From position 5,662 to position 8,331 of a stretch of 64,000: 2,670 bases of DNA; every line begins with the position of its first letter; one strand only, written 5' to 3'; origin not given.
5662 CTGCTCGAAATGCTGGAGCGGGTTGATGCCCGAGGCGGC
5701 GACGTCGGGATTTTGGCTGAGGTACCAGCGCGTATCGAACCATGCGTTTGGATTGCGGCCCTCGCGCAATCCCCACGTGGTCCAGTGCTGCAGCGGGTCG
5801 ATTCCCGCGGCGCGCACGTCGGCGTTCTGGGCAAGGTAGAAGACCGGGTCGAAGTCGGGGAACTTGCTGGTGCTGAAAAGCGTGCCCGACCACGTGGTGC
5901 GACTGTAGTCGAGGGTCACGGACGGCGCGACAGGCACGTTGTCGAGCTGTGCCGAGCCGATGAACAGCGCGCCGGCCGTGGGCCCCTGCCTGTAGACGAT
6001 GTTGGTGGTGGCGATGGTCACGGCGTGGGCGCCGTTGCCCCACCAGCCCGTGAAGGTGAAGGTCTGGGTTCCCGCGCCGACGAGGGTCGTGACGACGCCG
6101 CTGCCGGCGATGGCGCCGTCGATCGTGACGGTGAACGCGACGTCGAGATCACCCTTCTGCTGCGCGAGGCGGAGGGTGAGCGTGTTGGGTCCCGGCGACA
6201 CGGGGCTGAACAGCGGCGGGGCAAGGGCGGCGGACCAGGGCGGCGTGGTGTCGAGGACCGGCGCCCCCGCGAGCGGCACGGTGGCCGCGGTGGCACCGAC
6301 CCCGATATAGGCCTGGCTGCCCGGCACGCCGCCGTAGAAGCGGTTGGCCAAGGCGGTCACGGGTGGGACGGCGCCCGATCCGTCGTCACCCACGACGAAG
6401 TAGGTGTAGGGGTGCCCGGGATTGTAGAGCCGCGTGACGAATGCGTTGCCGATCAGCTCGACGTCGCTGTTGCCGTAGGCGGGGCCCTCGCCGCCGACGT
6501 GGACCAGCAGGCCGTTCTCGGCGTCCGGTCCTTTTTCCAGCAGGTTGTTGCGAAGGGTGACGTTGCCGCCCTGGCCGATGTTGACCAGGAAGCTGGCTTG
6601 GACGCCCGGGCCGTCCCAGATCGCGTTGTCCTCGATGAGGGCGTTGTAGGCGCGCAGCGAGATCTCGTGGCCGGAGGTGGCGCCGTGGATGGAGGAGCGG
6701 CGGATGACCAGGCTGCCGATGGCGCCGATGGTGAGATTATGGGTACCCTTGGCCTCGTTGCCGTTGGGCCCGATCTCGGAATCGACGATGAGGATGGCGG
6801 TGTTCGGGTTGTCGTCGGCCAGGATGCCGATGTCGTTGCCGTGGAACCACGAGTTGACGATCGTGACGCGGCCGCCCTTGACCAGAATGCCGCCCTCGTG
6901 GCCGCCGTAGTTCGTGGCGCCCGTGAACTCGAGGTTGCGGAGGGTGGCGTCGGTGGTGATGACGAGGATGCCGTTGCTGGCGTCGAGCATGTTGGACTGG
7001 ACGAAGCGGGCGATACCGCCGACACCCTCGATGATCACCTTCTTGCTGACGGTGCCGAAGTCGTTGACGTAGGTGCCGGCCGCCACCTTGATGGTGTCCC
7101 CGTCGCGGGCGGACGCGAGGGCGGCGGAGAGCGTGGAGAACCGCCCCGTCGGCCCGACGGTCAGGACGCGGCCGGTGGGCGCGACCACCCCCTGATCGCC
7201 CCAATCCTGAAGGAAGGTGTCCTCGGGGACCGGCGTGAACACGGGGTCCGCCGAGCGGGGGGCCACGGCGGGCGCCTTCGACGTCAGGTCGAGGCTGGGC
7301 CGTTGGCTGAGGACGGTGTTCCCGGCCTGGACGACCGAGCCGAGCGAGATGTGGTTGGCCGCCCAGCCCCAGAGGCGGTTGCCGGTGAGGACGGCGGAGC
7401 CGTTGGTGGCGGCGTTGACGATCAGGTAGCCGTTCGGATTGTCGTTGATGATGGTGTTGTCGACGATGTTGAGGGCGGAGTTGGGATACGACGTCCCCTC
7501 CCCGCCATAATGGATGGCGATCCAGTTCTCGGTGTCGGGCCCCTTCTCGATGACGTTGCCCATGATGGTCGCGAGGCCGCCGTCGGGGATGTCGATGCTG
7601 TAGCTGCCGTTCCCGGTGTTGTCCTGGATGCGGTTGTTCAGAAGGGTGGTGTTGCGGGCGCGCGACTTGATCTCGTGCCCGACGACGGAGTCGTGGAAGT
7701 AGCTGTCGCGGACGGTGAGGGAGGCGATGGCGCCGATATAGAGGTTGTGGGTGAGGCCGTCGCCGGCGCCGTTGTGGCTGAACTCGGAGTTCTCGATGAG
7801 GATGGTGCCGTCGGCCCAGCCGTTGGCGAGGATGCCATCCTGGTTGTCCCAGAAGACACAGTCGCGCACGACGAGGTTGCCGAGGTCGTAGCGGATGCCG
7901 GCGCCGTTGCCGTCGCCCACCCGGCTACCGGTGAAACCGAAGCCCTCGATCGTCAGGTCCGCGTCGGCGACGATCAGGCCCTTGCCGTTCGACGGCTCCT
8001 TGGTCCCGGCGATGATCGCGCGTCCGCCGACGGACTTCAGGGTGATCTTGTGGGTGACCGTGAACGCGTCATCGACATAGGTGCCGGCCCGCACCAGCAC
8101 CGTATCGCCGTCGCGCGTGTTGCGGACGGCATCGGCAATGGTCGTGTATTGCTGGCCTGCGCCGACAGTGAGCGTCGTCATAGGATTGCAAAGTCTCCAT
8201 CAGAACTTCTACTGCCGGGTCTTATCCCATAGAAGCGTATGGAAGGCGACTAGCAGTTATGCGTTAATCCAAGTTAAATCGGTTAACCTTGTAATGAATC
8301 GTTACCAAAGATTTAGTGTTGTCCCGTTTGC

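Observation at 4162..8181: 1339-aa protein without a signal peptide, containing duplicated beta-helix modules; the second module has a Lys-to-Leu change in a conserved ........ motif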

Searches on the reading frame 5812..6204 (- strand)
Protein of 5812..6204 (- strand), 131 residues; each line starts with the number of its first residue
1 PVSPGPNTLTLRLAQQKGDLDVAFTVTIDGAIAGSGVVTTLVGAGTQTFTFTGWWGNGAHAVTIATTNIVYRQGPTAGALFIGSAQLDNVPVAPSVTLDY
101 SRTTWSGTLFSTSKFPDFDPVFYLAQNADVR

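Call 71: search_protein_families(library=pfam, proteins=[window:5812-6204:-], max_evalue=10)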
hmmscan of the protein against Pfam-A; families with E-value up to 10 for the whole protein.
window:5812-6204:- (131 aa): 2 families
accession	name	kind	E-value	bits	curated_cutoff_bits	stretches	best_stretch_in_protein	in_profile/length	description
PF16841.11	CBM60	-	0.00034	21.5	28.2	1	9-90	2-79/91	Ca-dependent carbohydrate-binding module xylan-binding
PF08548.17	Peptidase_M10_C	-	0.0074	16.5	20.7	1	17-52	70-104/193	Peptidase M10 serralysin C terminal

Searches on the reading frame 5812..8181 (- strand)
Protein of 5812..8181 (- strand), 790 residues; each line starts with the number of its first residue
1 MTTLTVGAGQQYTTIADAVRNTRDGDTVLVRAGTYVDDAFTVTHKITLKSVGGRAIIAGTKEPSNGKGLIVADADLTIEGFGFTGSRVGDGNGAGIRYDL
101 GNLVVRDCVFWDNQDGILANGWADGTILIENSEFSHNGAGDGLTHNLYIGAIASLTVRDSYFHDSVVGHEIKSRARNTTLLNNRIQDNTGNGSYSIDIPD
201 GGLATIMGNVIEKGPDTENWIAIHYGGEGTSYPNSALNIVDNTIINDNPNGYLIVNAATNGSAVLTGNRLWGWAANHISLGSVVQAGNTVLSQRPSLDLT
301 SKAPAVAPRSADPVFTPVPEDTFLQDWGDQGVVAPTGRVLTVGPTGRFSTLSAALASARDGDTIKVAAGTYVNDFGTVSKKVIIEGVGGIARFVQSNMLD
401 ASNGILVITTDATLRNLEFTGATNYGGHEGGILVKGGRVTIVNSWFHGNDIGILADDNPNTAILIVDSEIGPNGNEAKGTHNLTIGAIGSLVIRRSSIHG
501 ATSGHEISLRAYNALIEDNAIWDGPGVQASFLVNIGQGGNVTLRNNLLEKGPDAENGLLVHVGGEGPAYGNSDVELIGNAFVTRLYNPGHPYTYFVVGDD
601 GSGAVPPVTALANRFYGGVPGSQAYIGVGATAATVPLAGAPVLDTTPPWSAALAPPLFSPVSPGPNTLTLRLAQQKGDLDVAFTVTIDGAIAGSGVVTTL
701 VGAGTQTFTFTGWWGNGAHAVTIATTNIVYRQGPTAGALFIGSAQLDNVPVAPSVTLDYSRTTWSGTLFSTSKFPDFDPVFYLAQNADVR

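Call 27: predict_structure(alignment_id=A1)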
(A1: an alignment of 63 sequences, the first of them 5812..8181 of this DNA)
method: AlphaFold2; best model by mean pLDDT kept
length: 790 residues; sequences in the alignment: 63
mean_pLDDT: 92.4   pTM: 0.74
mean pLDDT of the five models: 92.4, 92.3, 91.8, 90.6, 89.9
residues with pLDDT >= 90: 612; 70-90: 140; 50-70: 37; < 50: 1
segments of 3 or more residues with pLDDT < 50: none
pLDDT, mean of each block of 10 residues (from residue 1): 96 96 97 97 97 97 86 98 89 91 98 96 96 94 91 98 94 98 96 94 98 92 92 97 97 94 97 96 97 97 81 75 95 96 96 97 98 96 98 94 91 99 90 98 98 95 98 88 97 98 92 98 87 94 97 87 87 95 75 80 82 86 81 62 93 96 92 95 96 96 96 93 94 86 95 94 96 70 71
secondary structure, 60 per line:
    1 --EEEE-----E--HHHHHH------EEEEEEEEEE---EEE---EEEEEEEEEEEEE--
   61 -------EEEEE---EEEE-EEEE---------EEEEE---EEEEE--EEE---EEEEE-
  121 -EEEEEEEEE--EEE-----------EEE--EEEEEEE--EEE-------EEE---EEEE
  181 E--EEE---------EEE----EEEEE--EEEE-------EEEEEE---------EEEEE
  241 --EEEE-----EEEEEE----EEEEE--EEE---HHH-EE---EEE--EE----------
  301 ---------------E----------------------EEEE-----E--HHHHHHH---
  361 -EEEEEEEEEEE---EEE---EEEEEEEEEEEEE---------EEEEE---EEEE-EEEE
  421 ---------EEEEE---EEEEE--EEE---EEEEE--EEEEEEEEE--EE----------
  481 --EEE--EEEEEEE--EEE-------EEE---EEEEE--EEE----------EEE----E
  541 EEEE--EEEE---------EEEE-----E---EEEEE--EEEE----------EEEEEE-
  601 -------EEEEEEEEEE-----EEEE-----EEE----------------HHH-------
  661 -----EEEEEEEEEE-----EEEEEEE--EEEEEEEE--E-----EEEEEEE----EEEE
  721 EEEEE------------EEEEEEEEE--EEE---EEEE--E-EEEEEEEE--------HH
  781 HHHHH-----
elements in order (helices of 4 or more, strands of 3 or more residues): E3-6 H15-20 E27-36 E40-42 E46-58 E68-72 E76-79 E81-84 E94-98 E102-106 E109-111 E115-119 E122-130 E133-135 E147-149 E152-158 E161-163 E171-173 E177-181 E184-186 E196-198 E203-207 E210-213 E221-226 E236-240 E243-246 E252-257 E262-266 E269-271 E284-286 E339-342 H351-357 E362-372 E376-378 E382-394 E404-408 E412-415 E417-420 E430-434 E438-442 E445-447 E451-455 E458-466 E483-485 E488-494 E497-499 E507-509 E513-517 E520-522 E533-535 E540-544 E547-550 E560-563 E573-577 E580-583 E594-599 E608-617 E623-626 E632-634 E666-675 E681-687 E690-697 E706-712 E717-725 E738-746 E749-751 E755-758 E763-770 H779-785

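Call 30: fold_search(model_id=the predicted structure, library=pdb)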
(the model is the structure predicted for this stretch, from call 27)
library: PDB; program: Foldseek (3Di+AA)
matches with E <= 10: 989; with E <= 0.001: 26
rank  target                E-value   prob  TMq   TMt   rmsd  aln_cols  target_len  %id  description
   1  7o7t                  2.2e-09  1.00  0.24  0.26  17.9       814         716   13  Structure of the PL6 family alginate lyase Patl3640 from Pseudoalteromonas atlantica T6c in complex with 4-deoxy-L-eryth (released 2021-07-28)
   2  5gkq_A                3.1e-09  1.00  0.21  0.23  18.1       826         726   15  Structure of PL6 family alginate lyase AlyGC mutant-R241A (released 2017-02-08)
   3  7dmk_B                3.2e-09  1.00  0.19  0.20  17.5       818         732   13  PL6 alginate lyase BcAlyPL6 (released 2021-10-06)
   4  7o77                  4.2e-09  1.00  0.21  0.23  18.1       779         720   14  Structure of the PL6 family alginate lyase Patl3640 from Pseudoalteromonas atlantica T6c (released 2021-07-28)
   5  8bwk_A                4.6e-09  1.00  0.21  0.22  18.0       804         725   12  Metagenomic derived PL6 alginate lyase (released 2023-12-20)
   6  5gkd_A                2.1e-08  1.00  0.21  0.23  18.0       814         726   14  Structure of PL6 family alginate lyase AlyGC (released 2017-02-08)
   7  8bwk_B                2.4e-08  1.00  0.20  0.22  18.3       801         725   12  Metagenomic derived PL6 alginate lyase (released 2023-12-20)
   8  8bwk_C                1.0e-07  1.00  0.20  0.22  18.3       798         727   12  Metagenomic derived PL6 alginate lyase (released 2023-12-20)
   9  2pyh_A                3.9e-05  0.97  0.11  0.21  22.3       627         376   12  Azotobacter vinelandii Mannuronan C-5 epimerase AlgE4 A-module complexed with mannuronan trisaccharide (released 2008-05-27)
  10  3eqn_A                7.0e-05  1.00  0.20  0.20  22.2       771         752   11  Crystal structure of beta-1,3-glucanase from Phanerochaete chrysosporium (Lam55A) (released 2009-02-03)
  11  7o84_A                1.4e-04  1.00  0.16  0.27  24.1       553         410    9  Structure of the PL6 family alginate lyase Pedsa0632 from Pseudopedobacter saltans in complex with substrate (released 2021-07-28)
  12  2pyg_B                1.7e-04  0.96  0.12  0.23  22.3       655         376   11  Azotobacter vinelandii Mannuronan C-5 epimerase AlgE4 A-module (released 2008-05-27)
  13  8wm1_A                2.4e-04  1.00  0.19  0.30  29.2       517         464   12  DHS dehydratase (released 2024-10-02)
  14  8ja4                  2.8e-04  0.92  0.11  0.17  23.1       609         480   11  Structure of the alginate epimerase/lyase (released 2024-05-08)
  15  7o7a_B                5.0e-04  0.99  0.17  0.30  23.8       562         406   10  Structure of the PL6 family alginate lyase Pedsa0632 from Pseudopedobacter saltans (released 2021-07-28)
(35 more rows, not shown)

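Call 31: search_solved_structures(query=A1, max_evalue=10, show_alignments=4)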
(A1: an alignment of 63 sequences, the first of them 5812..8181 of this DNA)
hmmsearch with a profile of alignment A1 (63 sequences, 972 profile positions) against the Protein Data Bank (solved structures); distinct sequences matched with E-value up to 10: 16.
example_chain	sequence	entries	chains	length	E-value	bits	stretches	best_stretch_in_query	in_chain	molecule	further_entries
7nhk_X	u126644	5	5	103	0.091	14.6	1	359-432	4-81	50S ribosomal protein L24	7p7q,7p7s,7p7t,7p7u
6o8w_V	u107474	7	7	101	0.096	14.5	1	359-432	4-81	50S ribosomal protein L24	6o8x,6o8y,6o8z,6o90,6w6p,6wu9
7p7r_X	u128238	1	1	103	0.098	14.5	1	359-432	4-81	50S ribosomal protein L24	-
9rvc_t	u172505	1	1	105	0.28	13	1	359-436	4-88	Large ribosomal subunit protein uL24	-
7dmk_A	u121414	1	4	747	0.29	12.9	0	329-479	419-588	BcAlyPL6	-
6wqn_G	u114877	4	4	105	0.36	12.6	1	359-436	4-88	50S ribosomal protein L24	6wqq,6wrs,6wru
5myj_BX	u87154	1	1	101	0.43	12.4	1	359-427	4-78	50S ribosomal protein L24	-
4fkm_A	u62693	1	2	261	0.63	11.8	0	20-38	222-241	Similar to ferric hydroxamate receptor 1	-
4b8y_A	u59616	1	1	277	0.68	11.7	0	20-38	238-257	FHUD2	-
4fna_A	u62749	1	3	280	0.7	11.7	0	20-38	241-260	Ferric hydroxamate receptor 2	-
7asm_S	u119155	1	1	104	0.79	11.5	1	359-432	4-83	50S ribosomal protein L24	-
5tcu_L7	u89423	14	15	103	0.82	11.4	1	359-432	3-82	50S ribosomal protein L24 | Large ribosomal subunit protein uL24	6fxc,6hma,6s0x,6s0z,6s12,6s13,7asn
5t7v_L7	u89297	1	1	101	0.87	11.4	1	359-432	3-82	50S ribosomal protein L24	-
7egm_C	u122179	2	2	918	0.93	11.3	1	724-873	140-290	SWI/SNF chromatin-remodeling complex subunit SNF5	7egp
5li0_X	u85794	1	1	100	0.95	11.2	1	359-432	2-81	50S ribosomal protein L24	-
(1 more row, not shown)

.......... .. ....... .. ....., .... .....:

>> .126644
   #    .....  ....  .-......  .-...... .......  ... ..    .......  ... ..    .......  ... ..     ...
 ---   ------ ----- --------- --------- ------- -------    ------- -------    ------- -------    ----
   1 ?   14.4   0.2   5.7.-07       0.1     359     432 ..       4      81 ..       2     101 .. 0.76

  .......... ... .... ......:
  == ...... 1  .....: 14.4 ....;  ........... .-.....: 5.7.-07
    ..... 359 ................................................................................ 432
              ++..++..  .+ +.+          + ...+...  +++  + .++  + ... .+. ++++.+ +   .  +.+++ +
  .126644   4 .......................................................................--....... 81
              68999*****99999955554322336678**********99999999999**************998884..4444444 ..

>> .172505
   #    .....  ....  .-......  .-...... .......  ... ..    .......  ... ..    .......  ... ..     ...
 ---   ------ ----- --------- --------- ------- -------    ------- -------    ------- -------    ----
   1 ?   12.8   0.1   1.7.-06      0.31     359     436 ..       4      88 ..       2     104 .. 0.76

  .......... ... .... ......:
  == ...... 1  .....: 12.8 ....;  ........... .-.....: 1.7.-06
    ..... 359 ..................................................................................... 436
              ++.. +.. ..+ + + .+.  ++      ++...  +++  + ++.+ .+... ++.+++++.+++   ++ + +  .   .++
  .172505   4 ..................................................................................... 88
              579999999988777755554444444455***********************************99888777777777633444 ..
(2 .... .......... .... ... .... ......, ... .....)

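Call 36: find_related_loci(query=A1, collection=genome_contigs, flank=8000)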
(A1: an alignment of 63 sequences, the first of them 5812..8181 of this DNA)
Query A1 (790 aa) in genome_contigs; peptide patterns used: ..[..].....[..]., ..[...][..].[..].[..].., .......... (x = any residue, [..] = any of these).
597 stretches matched a pattern (row limit reached: there are more); 531 encode a relative of the query (tblastn E <= 1e-3); the best 80 are kept; 80 distinct loci.
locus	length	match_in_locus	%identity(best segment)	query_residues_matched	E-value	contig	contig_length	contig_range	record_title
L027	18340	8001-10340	57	1-785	0e+0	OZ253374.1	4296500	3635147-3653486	MAG: Acetobacteraceae bacterium isolate 85c04009-c91c-477f-845d-146c4bf6a138 genome assembly, chromosome: 1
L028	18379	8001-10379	51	1-789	0e+0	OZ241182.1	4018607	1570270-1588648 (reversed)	MAG: Acetobacteraceae bacterium isolate eaba8cb3-ddfa-43e7-8b2e-dc12c8544fcf genome assembly, chromosome: 1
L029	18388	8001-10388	53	1-789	0e+0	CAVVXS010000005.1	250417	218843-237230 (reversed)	MAG: uncultured Alphaproteobacteria bacterium isolate MFD04580.bin.1.164 genome assembly, contig: contig_12560, whole ge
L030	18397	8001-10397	53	1-775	0e+0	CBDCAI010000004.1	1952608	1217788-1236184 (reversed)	MAG: Acetobacteraceae bacterium isolate 467a9fa8-3835-4ef4-acad-246a66e1c9c5 genome assembly, contig: contig_4, whole ge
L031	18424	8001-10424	52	1-789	0e+0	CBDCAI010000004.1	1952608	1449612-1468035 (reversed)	MAG: Acetobacteraceae bacterium isolate 467a9fa8-3835-4ef4-acad-246a66e1c9c5 genome assembly, contig: contig_4, whole ge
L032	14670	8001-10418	47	1-790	0e+0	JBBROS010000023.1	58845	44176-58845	MAG: Acetobacterales bacterium isolate La1_metabat2.327 LA1C_B2.327_k141_2059840L_58845_cov_14.7934, whole genome shotgu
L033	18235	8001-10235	48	1-747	0e+0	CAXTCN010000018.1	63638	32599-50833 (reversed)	MAG TPA_asm: uncultured Acetobacteraceae bacterium isolate private_T1887_metawrap_bin.15 genome assembly, contig: privat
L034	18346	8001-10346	55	1-785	0e+0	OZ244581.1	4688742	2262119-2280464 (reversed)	MAG: Acetobacteraceae bacterium isolate 4fe8c91e-f9c2-44c1-b511-22e9094fb0e2 genome assembly, chromosome: 1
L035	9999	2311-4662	44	1-789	0e+0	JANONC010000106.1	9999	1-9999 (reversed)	MAG: Rhodospirillales bacterium isolate VAR_43_metabat_8 VAR_43_k141_2356121, whole genome shotgun sequence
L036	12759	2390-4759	46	1-789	5e-180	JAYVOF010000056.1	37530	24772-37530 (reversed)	MAG: Rhodospirillales bacterium isolate GL68_DN_concoct_93 GL68_DN_concoct_93_55, whole genome shotgun sequence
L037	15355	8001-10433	43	1-789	1e-171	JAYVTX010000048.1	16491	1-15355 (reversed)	MAG: Rhodospirillales bacterium isolate GL74_UP_metabat_154 GL74_UP_metabat_154_47, whole genome shotgun sequence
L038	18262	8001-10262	43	1-765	1e-171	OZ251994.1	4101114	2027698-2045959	MAG: Acetobacteraceae bacterium isolate aaf8e00a-bb1e-4d32-a4d3-2caf176829ce genome assembly, chromosome: 1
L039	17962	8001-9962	44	1-664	2e-146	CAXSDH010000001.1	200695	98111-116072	MAG: uncultured Acetobacteraceae bacterium isolate private_X16_metawrap_bin.6 genome assembly, contig: private_X16_metaw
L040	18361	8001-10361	57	1-789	0e+0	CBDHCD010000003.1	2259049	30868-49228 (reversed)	MAG: Acetobacteraceae bacterium isolate e093ac92-6d21-4168-a08f-2fea95876565 genome assembly, contig: contig_3, whole ge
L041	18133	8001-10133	35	4-727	1e-101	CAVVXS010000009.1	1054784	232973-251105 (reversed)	MAG: uncultured Alphaproteobacteria bacterium isolate MFD04580.bin.1.164 genome assembly, contig: contig_3060, whole gen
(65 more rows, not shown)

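Call 44: search_protein_families(library=pfam, proteins=[L038:2-889:+, L038:890-1258:+, L038:1171-2085:-, L038:2127-3713:-, L038:11340-12848:+, L038:12503-13717:-, L038:14560-15654:+, L038:15703-16590:+, L037:4468-5592:+, L037:5882-6661:+], max_evalue=0.001)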
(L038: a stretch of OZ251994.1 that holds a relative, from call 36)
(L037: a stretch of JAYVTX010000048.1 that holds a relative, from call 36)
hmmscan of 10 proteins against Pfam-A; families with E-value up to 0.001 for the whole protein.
L038:2-889:+ (295 aa): 2 families
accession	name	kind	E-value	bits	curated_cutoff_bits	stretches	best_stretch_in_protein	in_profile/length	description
PF00378.25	ECH_1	-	1.4e-36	126.5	27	1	48-294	5-250/251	Enoyl-CoA hydratase/isomerase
PF16113.10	ECH_2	-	2.7e-19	70.3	27.2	1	49-231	1-187/335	Enoyl-CoA hydratase/isomerase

L038:890-1258:+ (122 aa): 1 family
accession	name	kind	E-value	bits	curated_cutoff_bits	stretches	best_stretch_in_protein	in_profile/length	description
PF01124.23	MAPEG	-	6.1e-26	91.5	23.4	1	3-120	1-126/129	MAPEG family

L038:1171-2085:- (304 aa): 6 families
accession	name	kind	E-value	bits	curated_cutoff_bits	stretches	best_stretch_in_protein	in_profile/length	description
PF20434.5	BD-FAE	-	2.2e-27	96.4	26.8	1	46-230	1-213/215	BD-FAE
PF07859.19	Abhydrolase_3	-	1.4e-18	67.9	25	1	61-148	1-89/210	alpha/beta hydrolase fold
PF00326.27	Peptidase_S9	-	1.1e-12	48.3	22.6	1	123-251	58-189/213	Prolyl oligopeptidase family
PF00135.34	COesterase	-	2.8e-09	36.9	27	1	45-147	87-200/515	Carboxylesterase family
PF12146.15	Hydrolase_4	-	2.3e-05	24.3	27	0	208-249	193-232/239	Serine aminopeptidase, S33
PF00561.26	Abhydrolase_1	-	3.9e-05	23.9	25.8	0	59-205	1-132/245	alpha/beta hydrolase fold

L038:2127-3713:- (528 aa): 1 family
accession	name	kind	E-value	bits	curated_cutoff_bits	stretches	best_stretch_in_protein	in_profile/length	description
PF00496.27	SBP_bac_5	-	8.3e-59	200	32.4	1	76-431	2-346/368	Bacterial extracellular solute-binding proteins, family 5 Middle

L038:11340-12848:+ (502 aa): 0 families

L038:12503-13717:- (404 aa): 3 families
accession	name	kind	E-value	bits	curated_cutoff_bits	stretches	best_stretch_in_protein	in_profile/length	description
PF01053.26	Cys_Met_Meta_PP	-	1.9e-125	418.8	27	1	14-394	2-380/381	Cys/Met metabolism PLP-dependent enzyme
PF00155.27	Aminotran_1_2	-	1.7e-06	27.9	19.7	1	91-235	77-240/361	Aminotransferase class I and II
PF02347.22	GDC-P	-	0.00032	20.1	26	1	90-209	136-255/429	Glycine cleavage system P-protein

L038:14560-15654:+ (364 aa): 0 families

L038:15703-16590:+ (295 aa): 1 family
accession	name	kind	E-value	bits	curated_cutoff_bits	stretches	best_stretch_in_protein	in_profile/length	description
PF00528.27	BPD_transp_1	-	1.1e-21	77.9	26.4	1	88-285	2-175/184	Binding-protein-dependent transport system inner membrane component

L037:4468-5592:+ (374 aa): 3 families
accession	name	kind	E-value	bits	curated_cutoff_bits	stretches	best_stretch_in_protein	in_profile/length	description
PF00534.26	Glycos_transf_1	-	4.3e-24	85.4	26.4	1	201-349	12-171/172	Glycosyl transferases group 1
PF13692.12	Glyco_trans_1_4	-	1.7e-23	83.9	27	1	206-336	3-142/142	Glycosyl transferases group 1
PF13439.12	Glyco_transf_4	-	1e-11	45.6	28.5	1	38-194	1-170/170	Glycosyltransferase Family 4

L037:5882-6661:+ (259 aa): 2 families
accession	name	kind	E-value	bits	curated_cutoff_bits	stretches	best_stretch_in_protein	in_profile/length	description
PF00378.25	ECH_1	-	1.3e-30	107.1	27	1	15-259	6-251/251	Enoyl-CoA hydratase/isomerase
PF16113.10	ECH_2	-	2.3e-15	57.4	27.2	1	19-193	5-185/335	Enoyl-CoA hydratase/isomerase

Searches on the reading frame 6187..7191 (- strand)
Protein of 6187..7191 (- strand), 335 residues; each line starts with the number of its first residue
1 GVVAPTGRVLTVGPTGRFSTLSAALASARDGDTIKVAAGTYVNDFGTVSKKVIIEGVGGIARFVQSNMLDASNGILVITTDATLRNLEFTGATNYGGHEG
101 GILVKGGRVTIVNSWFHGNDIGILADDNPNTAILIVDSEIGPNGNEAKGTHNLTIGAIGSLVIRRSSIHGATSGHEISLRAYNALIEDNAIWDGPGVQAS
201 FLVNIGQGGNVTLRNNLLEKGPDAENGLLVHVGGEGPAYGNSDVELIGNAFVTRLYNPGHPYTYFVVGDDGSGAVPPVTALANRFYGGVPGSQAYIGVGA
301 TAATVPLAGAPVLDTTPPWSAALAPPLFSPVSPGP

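Call 71: search_protein_families(library=pfam, proteins=[window:6187-7191:-], max_evalue=10)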
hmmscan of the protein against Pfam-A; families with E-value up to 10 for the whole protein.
window:6187-7191:- (335 aa): 1 family
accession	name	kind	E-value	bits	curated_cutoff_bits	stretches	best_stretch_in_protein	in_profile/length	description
PF07602.17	DUF1565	-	0.4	10.4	20.3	1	18-46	15-43/257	Protein of unknown function (DUF1565)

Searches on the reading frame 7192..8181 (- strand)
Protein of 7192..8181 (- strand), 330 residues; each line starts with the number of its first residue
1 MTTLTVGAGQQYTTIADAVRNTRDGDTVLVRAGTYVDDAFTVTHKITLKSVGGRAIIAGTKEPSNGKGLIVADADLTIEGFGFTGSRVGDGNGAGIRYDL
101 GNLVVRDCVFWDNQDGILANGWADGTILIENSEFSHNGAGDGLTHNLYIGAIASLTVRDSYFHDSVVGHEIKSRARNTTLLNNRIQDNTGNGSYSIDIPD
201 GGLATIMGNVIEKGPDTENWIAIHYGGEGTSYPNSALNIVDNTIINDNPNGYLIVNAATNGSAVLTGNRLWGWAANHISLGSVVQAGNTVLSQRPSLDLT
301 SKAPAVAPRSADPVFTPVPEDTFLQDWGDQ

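Call 71: search_protein_families(library=pfam, proteins=[window:7192-8181:-], max_evalue=10)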
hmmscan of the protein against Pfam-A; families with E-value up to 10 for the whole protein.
window:7192-8181:- (330 aa): 1 family
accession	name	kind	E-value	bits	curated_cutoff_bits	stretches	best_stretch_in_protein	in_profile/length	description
PF13229.12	Beta_helix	-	4.3e-10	39.9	25.9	2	126-259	33-149/158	Right handed beta helix region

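Call 77: search_dna_similar(query=window:7192-8181:-, collection=plasmids, mode=protein, max_rows=40, max_evalue=1e-10)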
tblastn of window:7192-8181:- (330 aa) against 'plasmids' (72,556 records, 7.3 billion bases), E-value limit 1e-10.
Records with a match: 8; places in all: 9; records where one place covers at least 80% of the query: 6.
Best place of each record, by identity: <60% 8.
By first word of the organism name: Deinococcus 2; Roseomonas 1; Massilia 1; Candidatus 1; Photobacterium 1; Qipengyuania 1; Sphingomonas 1.
By predicted mobility (MOB-suite, as given by PLSDB): non-mobilizable 7; mobilizable 1.
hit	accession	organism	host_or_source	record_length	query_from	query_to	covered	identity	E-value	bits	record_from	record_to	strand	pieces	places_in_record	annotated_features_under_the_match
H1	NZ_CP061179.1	Roseomonas haemaphysalidis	tick,pure culture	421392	1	301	91%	51.0%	3e-86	290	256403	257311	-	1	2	carbohydrate-binding domain-containing protein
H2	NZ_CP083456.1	Deinococcus taeanensis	whole organism,coastal dune soil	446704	4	272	81%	45.7%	2e-49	222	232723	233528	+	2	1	hypothetical protein (x2)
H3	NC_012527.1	Deinococcus deserti VCD115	-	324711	4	298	89%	40.7%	6e-60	214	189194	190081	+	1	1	right-handed parallel beta-helix repeat-containing protein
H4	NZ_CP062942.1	Massilia litorea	Whole organism,Beach sand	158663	3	309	93%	32.3%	6e-38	150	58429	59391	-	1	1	hypothetical protein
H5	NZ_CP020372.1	Candidatus Thiodictyon syntrophicum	meromictic lake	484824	3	283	85%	35.1%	3e-37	148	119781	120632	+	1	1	hypothetical protein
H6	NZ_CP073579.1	Photobacterium sp. GJ3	-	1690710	9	274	81%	30.1%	4e-15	84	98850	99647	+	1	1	record has no annotation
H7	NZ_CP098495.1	Qipengyuania citrea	whole organism,South China Sea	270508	1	242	73%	32.8%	1e-24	111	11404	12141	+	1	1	right-handed parallel beta-helix repeat-containing protein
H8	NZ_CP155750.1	Sphingomonas parapaucimobilis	Chinese cabbage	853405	9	242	71%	32.2%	2e-20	100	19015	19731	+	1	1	right-handed parallel beta-helix repeat-containing protein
